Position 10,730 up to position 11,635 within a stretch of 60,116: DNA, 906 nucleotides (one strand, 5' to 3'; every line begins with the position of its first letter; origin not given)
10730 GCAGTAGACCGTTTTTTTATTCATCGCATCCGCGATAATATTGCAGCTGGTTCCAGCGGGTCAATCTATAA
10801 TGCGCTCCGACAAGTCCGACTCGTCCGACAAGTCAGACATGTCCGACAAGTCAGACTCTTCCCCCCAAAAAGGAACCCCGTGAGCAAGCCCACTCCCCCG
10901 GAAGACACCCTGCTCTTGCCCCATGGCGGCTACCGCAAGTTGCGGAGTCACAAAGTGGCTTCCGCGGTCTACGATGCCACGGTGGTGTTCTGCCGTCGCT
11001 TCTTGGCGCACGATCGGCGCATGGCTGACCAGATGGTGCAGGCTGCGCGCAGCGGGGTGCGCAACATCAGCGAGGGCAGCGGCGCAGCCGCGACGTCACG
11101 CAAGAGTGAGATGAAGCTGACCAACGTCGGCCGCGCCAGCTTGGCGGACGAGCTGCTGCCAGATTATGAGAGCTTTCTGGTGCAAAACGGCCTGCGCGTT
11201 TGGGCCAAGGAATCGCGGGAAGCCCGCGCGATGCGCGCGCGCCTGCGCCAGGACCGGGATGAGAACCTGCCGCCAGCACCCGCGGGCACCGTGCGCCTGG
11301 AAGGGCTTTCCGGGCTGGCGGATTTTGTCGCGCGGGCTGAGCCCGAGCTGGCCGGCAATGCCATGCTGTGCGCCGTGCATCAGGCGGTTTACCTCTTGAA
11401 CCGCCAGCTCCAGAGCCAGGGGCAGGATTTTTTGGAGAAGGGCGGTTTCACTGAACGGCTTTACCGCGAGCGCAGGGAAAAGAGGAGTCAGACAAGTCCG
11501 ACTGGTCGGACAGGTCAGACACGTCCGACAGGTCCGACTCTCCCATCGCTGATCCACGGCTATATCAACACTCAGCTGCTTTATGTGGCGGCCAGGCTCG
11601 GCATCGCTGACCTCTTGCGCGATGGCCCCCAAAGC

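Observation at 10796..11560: Four-helix-bundle (IVS/Avd-like) gene module bracketed by twin 54-bp nonamer arrays and fused, without a stop codon, onto the cluster O-methyltransferase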

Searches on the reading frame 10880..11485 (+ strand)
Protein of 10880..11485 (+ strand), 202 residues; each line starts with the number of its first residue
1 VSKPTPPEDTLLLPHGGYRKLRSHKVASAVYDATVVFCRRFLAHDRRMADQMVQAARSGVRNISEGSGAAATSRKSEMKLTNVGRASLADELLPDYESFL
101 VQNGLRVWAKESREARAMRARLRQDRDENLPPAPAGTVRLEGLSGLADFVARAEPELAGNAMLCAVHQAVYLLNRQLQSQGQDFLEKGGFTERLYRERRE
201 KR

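Call 9: search_protein_families(library=ncbifam, proteins=[window:10880-11485:+], max_evalue=0.01)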
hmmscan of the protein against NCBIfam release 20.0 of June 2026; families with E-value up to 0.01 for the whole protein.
window:10880-11485:+ (202 aa): 2 families
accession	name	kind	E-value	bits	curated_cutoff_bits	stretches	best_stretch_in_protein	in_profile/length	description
TIGR04258.1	4helix_suffix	equivalog_domain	7.7e-18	64.2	40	1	155-202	1-48/49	four helix bundle suffix domain-containing protein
TIGR02436.1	TIGR02436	subfamily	4.8e-05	23.5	24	1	22-88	4-65/109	four helix bundle protein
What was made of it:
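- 10880..11485 (+): Four-helix-bundle + suffix module (202 aa). The bundle is an S23p/IVS-type fold with an insert between helices 3 and 4. The suffix domain spans 11342-11485. TIGR04258 at 64.2 bits (cut-off 40); TIGR02436 at 23.5 bits (cut-off 24) (call 9).
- On TIGR04258 four helix bundle suffix domain-containing protein: Residues 155-202 cover profile positions 1-48 of 49 (call 9).
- On PF05635 / TIGR02436 (23S rRNA-IVS / S23p four-helix bundle): TIGR02436: 23.5 bits against 24 (call 9).
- Closest known: Four-helix-bundle proteins TIGR02436 / PF05635. Same: The window module passes the TIGR04258 cut-off (call 9).
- Checked: Residues 1-202 match TIGR04258 4helix_suffix at 64.2 bits, above its cut-off of 40 (call 9).
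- TIGR04258 scores above its cut-off (call 9).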

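Call 10: find_homologous_proteins(query=window:10880-11485:+)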
Query window:10880-11485:+ (202 aa): 7709 proteins with E <= 0.001 among 8000 candidates; the best 120 are listed.
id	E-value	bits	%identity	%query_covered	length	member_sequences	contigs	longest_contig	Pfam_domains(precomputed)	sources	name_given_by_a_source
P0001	1.9e-105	369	85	100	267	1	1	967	PF01396.25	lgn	-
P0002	7.2e-105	367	85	100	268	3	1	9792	PF01396.25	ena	-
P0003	2.1e-104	365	87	98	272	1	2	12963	PF01396.25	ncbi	-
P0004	5.6e-104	364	85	100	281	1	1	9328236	PF01396.25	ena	-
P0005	1.2e-103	363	85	100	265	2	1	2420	PF01396.25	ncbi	-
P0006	7.4e-103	360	88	95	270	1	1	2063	PF01396.25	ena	-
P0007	9.7e-103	360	86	95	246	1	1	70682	PF01396.25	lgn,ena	-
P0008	2.5e-102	358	84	100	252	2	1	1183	PF01396.25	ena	-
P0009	1.1e-101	356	84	98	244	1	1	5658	PF01396.25,PF05635.18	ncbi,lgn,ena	-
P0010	8.3e-101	353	83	100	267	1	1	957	PF01396.25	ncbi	-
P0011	1.6e-100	353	85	95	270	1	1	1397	PF01396.25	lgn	-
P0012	6.0e-100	351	86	94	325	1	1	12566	PF01396.25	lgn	-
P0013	2.7e-99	348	83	100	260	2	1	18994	PF01396.25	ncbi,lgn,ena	-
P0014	1.7e-98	346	81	100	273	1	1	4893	PF01396.25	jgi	jgi:restriction system protein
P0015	5.7e-98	344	84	95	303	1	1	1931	PF01396.25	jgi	jgi:four helix bundle suffix protein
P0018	3.3e-96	338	82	93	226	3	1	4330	PF05635.18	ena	-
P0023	6.6e-95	334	81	96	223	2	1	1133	PF05635.18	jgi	jgi:restriction system protein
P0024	2.7e-94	332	79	98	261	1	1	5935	PF01396.25,PF05635.18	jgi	jgi:restriction system protein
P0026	3.6e-94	332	80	99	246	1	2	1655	PF01396.25,PF05635.18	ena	-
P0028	1.7e-93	330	78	97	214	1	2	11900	PF05635.18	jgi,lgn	jgi:four helix bundle suffix protein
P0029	1.8e-93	330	81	95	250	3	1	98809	PF01396.25,PF05635.18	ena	-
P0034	4.1e-93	328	78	98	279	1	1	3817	PF01396.25,PF05635.18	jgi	jgi:restriction system protein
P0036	5.0e-93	328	78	93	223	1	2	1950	PF05635.18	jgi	jgi:four helix bundle suffix protein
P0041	1.4e-92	327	79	95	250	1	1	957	PF01396.25,PF05635.18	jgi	jgi:four helix bundle suffix protein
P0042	1.6e-92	326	80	93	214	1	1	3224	PF05635.18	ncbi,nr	ncbi:MAG: four helix bundle suffix domain-containing protein [Candidatus Hydrogenedentes bacterium]|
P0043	1.7e-92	326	78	98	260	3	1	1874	PF01396.25,PF05635.18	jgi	jgi:restriction system protein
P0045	1.8e-92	326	80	95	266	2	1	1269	PF01396.25,PF05635.18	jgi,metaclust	metaclust:\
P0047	2.3e-92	326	78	97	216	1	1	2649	PF05635.18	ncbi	-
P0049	2.7e-92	326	79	95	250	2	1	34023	PF01396.25,PF05635.18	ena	-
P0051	3.0e-92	326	79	95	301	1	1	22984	PF01396.25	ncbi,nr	ncbi:MAG: four helix bundle suffix domain-containing protein [Candidatus Sumerlaeota bacterium]|nr:f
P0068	1.2e-91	324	79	95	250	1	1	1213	PF01396.25,PF05635.18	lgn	-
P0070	1.3e-91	323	78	97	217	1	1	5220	PF05635.18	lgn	-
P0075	1.8e-91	323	76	100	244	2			PF01396.25,PF05635.18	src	-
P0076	1.9e-91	323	77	100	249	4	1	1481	PF01396.25,PF05635.18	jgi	-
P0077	2.0e-91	323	78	96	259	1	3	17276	PF01396.25,PF05635.18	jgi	jgi:restriction system protein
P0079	2.1e-91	323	80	95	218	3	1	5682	PF05635.18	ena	-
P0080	2.1e-91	323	78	96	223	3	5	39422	PF05635.18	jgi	-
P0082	2.6e-91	322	81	95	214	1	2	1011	PF05635.18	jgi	jgi:restriction system protein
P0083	2.7e-91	322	77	96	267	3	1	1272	PF01396.25,PF05635.18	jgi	jgi:restriction system protein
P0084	3.2e-91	322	77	96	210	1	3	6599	PF05635.18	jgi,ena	-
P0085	3.4e-91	322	79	93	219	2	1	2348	PF05635.18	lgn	-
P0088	4.6e-91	322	78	96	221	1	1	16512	PF05635.18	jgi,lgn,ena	-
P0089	4.8e-91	322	79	95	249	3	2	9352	PF01396.25,PF05635.18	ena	-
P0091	5.1e-91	321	80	95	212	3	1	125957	PF05635.18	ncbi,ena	-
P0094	5.4e-91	321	77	96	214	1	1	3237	PF05635.18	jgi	jgi:four helix bundle suffix protein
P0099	7.5e-91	321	76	100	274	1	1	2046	PF01396.25,PF05635.18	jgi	jgi:restriction system protein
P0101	8.1e-91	321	77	98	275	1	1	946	PF01396.25,PF05635.18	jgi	jgi:four helix bundle suffix protein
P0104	1.0e-90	321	78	96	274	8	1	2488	PF01396.25,PF05635.18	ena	-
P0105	1.0e-90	321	75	97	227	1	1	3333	PF05635.18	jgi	jgi:restriction system protein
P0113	1.6e-90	320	76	97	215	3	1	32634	PF05635.18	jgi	jgi:four helix bundle suffix protein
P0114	1.7e-90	320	76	96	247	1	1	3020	PF01396.25,PF05635.18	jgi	-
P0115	2.0e-90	320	76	97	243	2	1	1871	PF01396.25,PF05635.18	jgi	jgi:restriction system protein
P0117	2.1e-90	320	78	96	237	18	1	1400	PF05635.18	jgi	-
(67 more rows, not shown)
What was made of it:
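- On TIGR04258 four helix bundle suffix domain-containing protein: 75-88% identity to 120 homologues (call 10).
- More than 7700 homologues; the best 120 are 75-88% identical (call 10).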

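Call 13: find_related_loci(query=window:10880-11485:+, collection=genome_contigs, flank=3000)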
Query window:10880-11485:+ (202 aa) in genome_contigs; peptide patterns used: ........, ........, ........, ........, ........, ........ (x = any residue, [..] = any of these).
202 stretches matched a pattern; 72 encode a relative of the query (tblastn E <= 1e-3); 72 distinct loci.
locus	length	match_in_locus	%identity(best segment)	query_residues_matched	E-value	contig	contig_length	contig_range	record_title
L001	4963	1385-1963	86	10-202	2e-109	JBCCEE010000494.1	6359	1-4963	MAG: Acidobacteriota bacterium isolate P01_B01_bin.10 k141_821514_length_6359_cov_24.9992, whole genome shotgun sequence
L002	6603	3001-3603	83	1-202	5e-106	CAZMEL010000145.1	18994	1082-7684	MAG TPA_asm: uncultured Thermoanaerobaculia bacterium isolate binchicken_co237_100 genome assembly, contig: NODE_1429_le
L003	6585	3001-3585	76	8-202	2e-101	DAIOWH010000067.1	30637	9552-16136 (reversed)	MAG TPA_asm: Planctomycetia bacterium isolate CTOTU28215 NODE_91_length_30637_cov_481.739487, whole genome shotgun seque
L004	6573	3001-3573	80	12-202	2e-98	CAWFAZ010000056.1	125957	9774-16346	MAG: uncultured Verrucomicrobiae bacterium isolate MFD01112.bin.2.19 genome assembly, contig: contig_4928, whole genome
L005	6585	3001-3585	77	8-202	3e-98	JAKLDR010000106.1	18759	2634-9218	MAG: Planctomycetota bacterium isolate RA.bin114 RA.bin114_106, whole genome shotgun sequence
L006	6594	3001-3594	76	7-202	4e-97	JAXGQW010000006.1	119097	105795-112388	MAG: Verrucomicrobiota bacterium isolate AnMBR.bin335 bin335_6, whole genome shotgun sequence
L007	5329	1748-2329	78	9-202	2e-97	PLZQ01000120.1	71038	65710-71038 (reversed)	MAG: Limisphaerales bacterium isolate palsa_1440 73.20120700_P3D.123_contig_40368, whole genome shotgun sequence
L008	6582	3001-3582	76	9-202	4e-97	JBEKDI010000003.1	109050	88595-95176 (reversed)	MAG: Verrucomicrobiota bacterium isolate SPRUCE 17 SPRUCE_17_3, whole genome shotgun sequence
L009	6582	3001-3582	74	9-202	2e-96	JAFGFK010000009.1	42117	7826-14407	MAG: Candidatus Sumerlaeota bacterium isolate Zod_Metabat.1312 k87_247468, whole genome shotgun sequence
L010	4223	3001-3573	77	9-199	3e-96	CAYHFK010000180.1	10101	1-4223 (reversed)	MAG TPA_asm: uncultured Bifidobacterium sp. isolate ERP119702_co2_223 genome assembly, contig: NODE_4679_length_10101_co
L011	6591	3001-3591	70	6-202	5e-94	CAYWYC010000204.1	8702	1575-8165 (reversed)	MAG TPA_asm: uncultured Candidatus Sumerlaeota bacterium isolate SRP252850_co1_211 genome assembly, contig: NODE_15495_l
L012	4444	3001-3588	77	5-199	1e-93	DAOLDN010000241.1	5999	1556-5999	MAG TPA_asm: Verrucomicrobiota bacterium isolate AMR_MDS_0155 NODE_2587_length_5999_cov_4.247981, whole genome shotgun s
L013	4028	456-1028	75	9-199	2e-93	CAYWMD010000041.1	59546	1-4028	MAG TPA_asm: uncultured Bifidobacteriaceae bacterium isolate SRP292972_co2_226 genome assembly, contig: NODE_443_length_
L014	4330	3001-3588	73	7-202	2e-91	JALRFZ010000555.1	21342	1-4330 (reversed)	MAG: Verrucomicrobiales bacterium isolate LJ.2 LJ_1843480, whole genome shotgun sequence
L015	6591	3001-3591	73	6-202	1e-91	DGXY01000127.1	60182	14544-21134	MAG TPA_asm: Akkermansiaceae bacterium UBA5020 UBA5020_contig_699, whole genome shotgun sequence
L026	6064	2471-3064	70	1-202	2e-87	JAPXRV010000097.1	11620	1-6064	MAG: Opitutales bacterium isolate binned_ad_9.141 NODE_7687_length_11620_cov_2.750544, whole genome shotgun sequence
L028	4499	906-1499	70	1-202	1e-86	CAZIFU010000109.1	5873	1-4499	MAG TPA_asm: uncultured Verrucomicrobiota bacterium isolate binchicken_co165_100 genome assembly, contig: k141_102836, w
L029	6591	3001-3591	70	5-202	7e-87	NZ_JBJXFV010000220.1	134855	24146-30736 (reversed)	MAG: Prosthecobacter sp. isolate F1F2.bin.412 k127_9025163, whole genome shotgun sequence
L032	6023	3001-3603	69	1-202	2e-86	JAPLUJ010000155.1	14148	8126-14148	MAG: Verrucomicrobia bacterium isolate LacPavin_0818_WC55_MAG_59_7 LacPavin_0818_WC55_scaffold_114968, whole genome shot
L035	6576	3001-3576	70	11-202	3e-85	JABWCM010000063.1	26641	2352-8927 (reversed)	MAG: Myxococcales bacterium isolate MAG_56 scaffold_1675, whole genome shotgun sequence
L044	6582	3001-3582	69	9-202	6e-83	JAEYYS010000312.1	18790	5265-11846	MAG: Verrucomicrobia bacterium isolate OH_CBlB_63 k127_1557397, whole genome shotgun sequence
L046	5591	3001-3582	68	9-202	5e-82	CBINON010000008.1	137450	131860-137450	MAG TPA_asm: uncultured bacterium isolate SRR16817029_binner123_Refined_14 genome assembly, contig: ERZ27393973.54, whol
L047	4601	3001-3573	69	12-202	5e-82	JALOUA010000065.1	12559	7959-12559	MAG: Akkermansiaceae bacterium isolate Prado247 scaffold_7771, whole genome shotgun sequence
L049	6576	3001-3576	72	11-202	2e-86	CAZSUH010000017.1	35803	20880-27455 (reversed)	MAG TPA_asm: uncultured Verrucomicrobiota bacterium isolate SRP192927_co6_704 genome assembly, contig: NODE_2004_length_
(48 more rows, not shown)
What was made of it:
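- These loci come from Acidobacteriota, Planctomycetota, Verrucomicrobiota, Sumerlaeota, Kiritimatiellia, Lentisphaerae, Hydrogenedentes and Myxococcales MAGs (call 13).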

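Call 29: search_protein_families(library=pfam, alignment_id=A1, max_evalue=0.00001)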
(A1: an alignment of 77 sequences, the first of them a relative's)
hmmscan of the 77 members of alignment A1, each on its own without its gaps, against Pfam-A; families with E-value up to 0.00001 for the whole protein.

A. member 1, L001:382-1119:+ (246 aa): 0 families

B. families by the number of members that match (of 77 scanned): 80 families (the first 25 are shown)
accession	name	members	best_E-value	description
PF01420.25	Methylase_S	4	1.8e-17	Type I restriction modification DNA specificity domain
PF02463.25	SMC_N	4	2.5e-12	RecF/RecN/SMC N terminal domain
PF23500.1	DUF7133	3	9e-70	Domain of unknown function (DUF7133)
PF00005.33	ABC_tran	3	1.8e-53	ABC transporter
PF13304.12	AAA_21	3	8.8e-37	AAA domain, putative AbiEii toxin, Type IV TA system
PF00069.31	Pkinase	2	4.5e-46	Protein kinase domain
PF17760.6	UvrA_inter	2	1e-39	UvrA interaction domain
PF01261.30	AP_endonuc_2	2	4.1e-29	Xylose isomerase-like TIM barrel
PF18766.7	SWI2_SNF2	2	2e-28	SWI2/SNF2 ATPase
PF07714.23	PK_Tyr_Ser-Thr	2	2.1e-28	Protein tyrosine and serine/threonine kinase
PF09423.15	PhoD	2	5.3e-28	PhoD-like phosphatase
PF01661.27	Macro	2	5.8e-27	Macro domain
PF04313.20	HSDR_N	2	1.9e-20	Type I restriction enzyme R protein N terminus (HSDR_N)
PF13175.12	AAA_15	2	3.2e-18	AAA ATPase domain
PF04851.21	ResIII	2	1.6e-16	Type III restriction enzyme, res subunit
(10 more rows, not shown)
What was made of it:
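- The units sit in very diverse gene neighbourhoods: 80 Pfam families among 77 neighbours (call 29).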

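Call 44: search_solved_structures(query=A2, max_evalue=1, show_alignments=2)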
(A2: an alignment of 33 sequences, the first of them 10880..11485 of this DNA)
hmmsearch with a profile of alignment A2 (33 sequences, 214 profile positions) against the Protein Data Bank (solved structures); distinct sequences matched with E-value up to 1: 0.
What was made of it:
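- Tried and rejected: Sequence search of the PDB with a family profile: no hit (call 44).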

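Call 48: search_protein_families(library=pfam, proteins=[L002:848-3000:+, L009:1592-2988:+, L026:1071-2470:+, L028:1-905:+, L032:1460-3000:+, L035:1481-2982:+, L049:2-2982:+, L006:1493-2980:+, L007:189-1721:+, L047:1599-2948:+], max_evalue=0.00001)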
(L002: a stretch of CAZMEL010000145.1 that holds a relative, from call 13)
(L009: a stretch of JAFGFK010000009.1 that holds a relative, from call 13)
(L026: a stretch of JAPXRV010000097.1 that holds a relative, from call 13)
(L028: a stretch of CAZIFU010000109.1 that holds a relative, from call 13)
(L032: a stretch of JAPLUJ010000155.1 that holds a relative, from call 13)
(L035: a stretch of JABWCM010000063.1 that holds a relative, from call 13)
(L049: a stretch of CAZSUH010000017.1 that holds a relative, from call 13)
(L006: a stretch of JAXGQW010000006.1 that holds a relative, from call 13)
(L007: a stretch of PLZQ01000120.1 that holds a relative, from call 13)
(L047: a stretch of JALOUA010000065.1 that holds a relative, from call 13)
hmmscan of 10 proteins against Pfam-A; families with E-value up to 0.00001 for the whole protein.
L002:848-3000:+ (717 aa): 0 families

L009:1592-2988:+ (465 aa): 2 families
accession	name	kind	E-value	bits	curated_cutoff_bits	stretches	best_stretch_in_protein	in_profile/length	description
PF13692.12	Glyco_trans_1_4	-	8.5e-08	33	27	1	256-393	2-140/142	Glycosyl transferases group 1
PF00534.26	Glycos_transf_1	-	3e-07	30.6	26.4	1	260-409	20-170/172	Glycosyl transferases group 1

L026:1071-2470:+ (466 aa): 1 family
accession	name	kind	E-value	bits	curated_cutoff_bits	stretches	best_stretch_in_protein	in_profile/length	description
PF01420.25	Methylase_S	-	3.6e-08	34.2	22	0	287-391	54-154/168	Type I restriction modification DNA specificity domain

L028:1-905:+ (301 aa): 0 families

L032:1460-3000:+ (513 aa): 1 family
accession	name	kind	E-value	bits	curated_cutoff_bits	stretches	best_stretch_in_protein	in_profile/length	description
PF01420.25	Methylase_S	-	8.5e-15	55.8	22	1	271-437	3-154/168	Type I restriction modification DNA specificity domain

L035:1481-2982:+ (500 aa): 1 family
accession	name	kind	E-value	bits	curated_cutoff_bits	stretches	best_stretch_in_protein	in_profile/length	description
PF01420.25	Methylase_S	-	8.9e-07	29.7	22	0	299-403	59-153/168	Type I restriction modification DNA specificity domain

L049:2-2982:+ (993 aa): 9 families
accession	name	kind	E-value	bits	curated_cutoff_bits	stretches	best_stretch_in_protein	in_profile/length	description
PF17760.6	UvrA_inter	-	2.4e-23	82.5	23.3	1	235-340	1-106/109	UvrA interaction domain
PF00005.33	ABC_tran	-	3.2e-15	57.4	25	0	636-667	1-32/137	ABC transporter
PF13555.12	AAA_29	-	3.9e-08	33.4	27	0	640-663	16-39/61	P-loop containing region of AAA domain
PF02463.25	SMC_N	-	7.7e-08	32.5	40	0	124-156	18-51/220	RecF/RecN/SMC N terminal domain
PF20703.3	nSTAND1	-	1.8e-07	31.6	27.1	0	637-677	24-64/379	Novel STAND NTPase 1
PF13304.12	AAA_21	-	2.2e-07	31.7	27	0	869-897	255-283/304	AAA domain, putative AbiEii toxin, Type IV TA system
PF13481.12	AAA_25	-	2.2e-06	27.9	27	0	120-150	24-54/195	AAA domain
PF13671.12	AAA_33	-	3e-06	28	27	0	648-682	1-35/143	AAA domain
PF13401.12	AAA_22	-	3.1e-06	28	27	0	647-673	6-32/130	AAA domain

L006:1493-2980:+ (496 aa): 1 family
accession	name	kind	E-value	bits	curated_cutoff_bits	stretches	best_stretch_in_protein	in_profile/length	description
PF01420.25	Methylase_S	-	1.8e-17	64.5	22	1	248-430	1-167/168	Type I restriction modification DNA specificity domain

L007:189-1721:+ (511 aa): 0 families

L047:1599-2948:+ (450 aa): 3 families
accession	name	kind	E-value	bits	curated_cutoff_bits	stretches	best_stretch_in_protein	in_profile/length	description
PF02786.22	CPSase_L_D2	-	2.2e-73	246.7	19.8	1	115-323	1-210/211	Carbamoyl-phosphate synthase L chain, ATP binding domain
PF00289.28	Biotin_carb_N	-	1.4e-48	164.4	25.5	1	1-110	1-110/110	Biotin carboxylase, N-terminal domain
PF02785.25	Biotin_carb_C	-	2.8e-43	146.9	32.4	1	336-441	1-106/108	Biotin carboxylase C-terminal domain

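Call 49: predict_structure(alignment_id=A2)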
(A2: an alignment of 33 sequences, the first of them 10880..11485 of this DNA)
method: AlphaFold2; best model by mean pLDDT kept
length: 202 residues; sequences in the alignment: 33
mean_pLDDT: 87.6   pTM: 0.81
mean pLDDT of the five models: 87.6, 80.2, 78.5, 75.1, 70.9
residues with pLDDT >= 90: 131; 70-90: 52; 50-70: 2; < 50: 17
segments of 3 or more residues with pLDDT < 50: 1-17
pLDDT, mean of each block of 10 residues (from residue 1): 41 46 94 98 97 98 89 87 97 98 97 95 86 84 95 97 97 94 82 82 86
secondary structure, 60 per line:
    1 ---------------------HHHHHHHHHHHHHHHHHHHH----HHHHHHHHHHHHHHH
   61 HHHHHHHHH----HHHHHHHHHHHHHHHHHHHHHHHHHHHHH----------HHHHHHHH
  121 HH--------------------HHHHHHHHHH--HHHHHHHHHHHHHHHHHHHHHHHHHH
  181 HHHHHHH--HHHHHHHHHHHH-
elements in order: H22-41 H46-69 H74-102 H113-122 H143-152 H155-187 H190-201
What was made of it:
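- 10880..11485 (+): AF2 model pLDDT 87.6 (call 49).
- Closest known: Four-helix-bundle proteins TIGR02436 / PF05635. Different: It has a ~50-residue insert between helices 3 and 4 (call 49).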

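Call 52: fold_search(model_id=the predicted structure, library=pdb)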
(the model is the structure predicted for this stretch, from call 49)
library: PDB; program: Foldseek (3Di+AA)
matches with E <= 10: 177; with E <= 0.001: 0
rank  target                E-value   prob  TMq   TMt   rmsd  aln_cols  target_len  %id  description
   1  2gsc_D                9.6e-02  1.00  0.51  0.87   2.4       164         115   13  Crystal Structure of the Conserved Hypothetical Cytosolic Protein Xcc0516 from Xanthomonas campestris (released 2006-10-03)
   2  2gsc_E                2.5e-01  1.00  0.47  0.83   4.6       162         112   12  Crystal Structure of the Conserved Hypothetical Cytosolic Protein Xcc0516 from Xanthomonas campestris (released 2006-10-03)
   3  2gsc_B                2.9e-01  1.00  0.49  0.82   4.5       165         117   13  Crystal Structure of the Conserved Hypothetical Cytosolic Protein Xcc0516 from Xanthomonas campestris (released 2006-10-03)
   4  4phq_B                5.5e-01  0.18  0.22  0.17  23.2       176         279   12  ClyA CC6/264 ox (6-303) (released 2014-09-24)
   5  2gsc_A                6.0e-01  1.00  0.49  0.84   3.8       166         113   13  Crystal Structure of the Conserved Hypothetical Cytosolic Protein Xcc0516 from Xanthomonas campestris (released 2006-10-03)
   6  5krw_MODEL_1_A        6.3e-01  0.14  0.21  0.24  12.4       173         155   10  Recognition and targeting mechanisms by chaperones in flagella assembly and operation (released 2016-08-17)
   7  2gsc_C                7.0e-01  1.00  0.46  0.83   4.5       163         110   12  Crystal Structure of the Conserved Hypothetical Cytosolic Protein Xcc0516 from Xanthomonas campestris (released 2006-10-03)
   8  2rld_E                9.4e-01  0.98  0.43  0.77   3.6       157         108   13  CRYSTAL STRUCTURE OF A PROTEIN WITH UNKNOWN FUNCTION FROM S23 RIBOSOMAL PROTEIN FAMILY (BT_0352) FROM BACTEROIDES THET (released 2007-10-30)
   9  9nnf_A                1.0e+00  0.25  0.27  0.36  15.5       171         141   17  Cryo-EM structure of a de-novo designed binder NY1-B04 in complex with HLA-A*02:01 and NY-ESO-1-derived peptide SLLMWI (released 2025-07-23)
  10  2rld_A                1.1e+00  0.38  0.28  0.43   8.3       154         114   15  CRYSTAL STRUCTURE OF A PROTEIN WITH UNKNOWN FUNCTION FROM S23 RIBOSOMAL PROTEIN FAMILY (BT_0352) FROM BACTEROIDES THET (released 2007-10-30)
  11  4pxk                  1.3e+00  0.28  0.31  0.27  15.6       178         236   11  Crystal structure of Haloarcula marismortui bacteriorhodopsin I D94N mutant (released 2014-12-17)
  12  4phq_C                1.4e+00  0.18  0.26  0.18  24.9       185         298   12  ClyA CC6/264 ox (6-303) (released 2014-09-24)
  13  4pho_A                1.6e+00  0.15  0.29  0.20  21.2       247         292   10  ClyA CC6/264 ox (2-303) (released 2014-09-24)
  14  4pho_C                1.6e+00  0.15  0.27  0.19  21.3       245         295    8  ClyA CC6/264 ox (2-303) (released 2014-09-24)
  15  1qoy                  1.8e+00  0.16  0.27  0.19  24.7       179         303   13  E.coli Hemolysin E (HlyE, ClyA, SheA) (released 2000-01-23)
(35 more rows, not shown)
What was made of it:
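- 10880..11485 (+): Foldseek best hits 2gsc (TM 0.87 normalised to the target) and 2rld (call 52).
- On PF05635 / TIGR02436 (23S rRNA-IVS / S23p four-helix bundle): E-values are weak (0.1-1) (call 52).
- Closest known: Four-helix-bundle proteins TIGR02436 / PF05635. Same: It has the same fold as 2gsc and 2rld (call 52).
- The AF2 model (pLDDT 87.6, call 49) best matches 2gsc and 2rld, solved structures of the PF05635/S23p family (call 52).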

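Call 59: search_protein_families(library=padloc, proteins=[window:10880-11485:+, P0001, P0051], max_evalue=0.01)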
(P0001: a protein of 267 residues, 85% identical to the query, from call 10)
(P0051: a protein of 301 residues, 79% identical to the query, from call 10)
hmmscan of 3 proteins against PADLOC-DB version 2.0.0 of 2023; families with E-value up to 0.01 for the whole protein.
window:10880-11485:+ (202 aa): 0 families

P0001 (267 aa): 0 families

P0051 (301 aa): 0 families
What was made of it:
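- On Known anti-phage defence protein: No hit for the module or for two long-form relatives (call 59).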

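Call 60: search_protein_families(library=phrogs, proteins=[window:10880-11485:+, P0001, P0051], max_evalue=0.01)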
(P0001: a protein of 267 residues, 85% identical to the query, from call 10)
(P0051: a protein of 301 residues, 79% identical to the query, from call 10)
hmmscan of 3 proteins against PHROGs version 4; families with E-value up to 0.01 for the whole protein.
window:10880-11485:+ (202 aa): 0 families

P0001 (267 aa): 1 family
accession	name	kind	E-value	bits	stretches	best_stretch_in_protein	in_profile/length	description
phrog_16932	-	unknown function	0.0091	15.9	0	211-240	399-425/480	-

P0051 (301 aa): 0 families
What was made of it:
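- On Known anti-phage defence protein: PHROGs also gave no significant hit (call 60).
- Tried and rejected: PADLOC and PHROGs: no hit (calls 59, 60).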
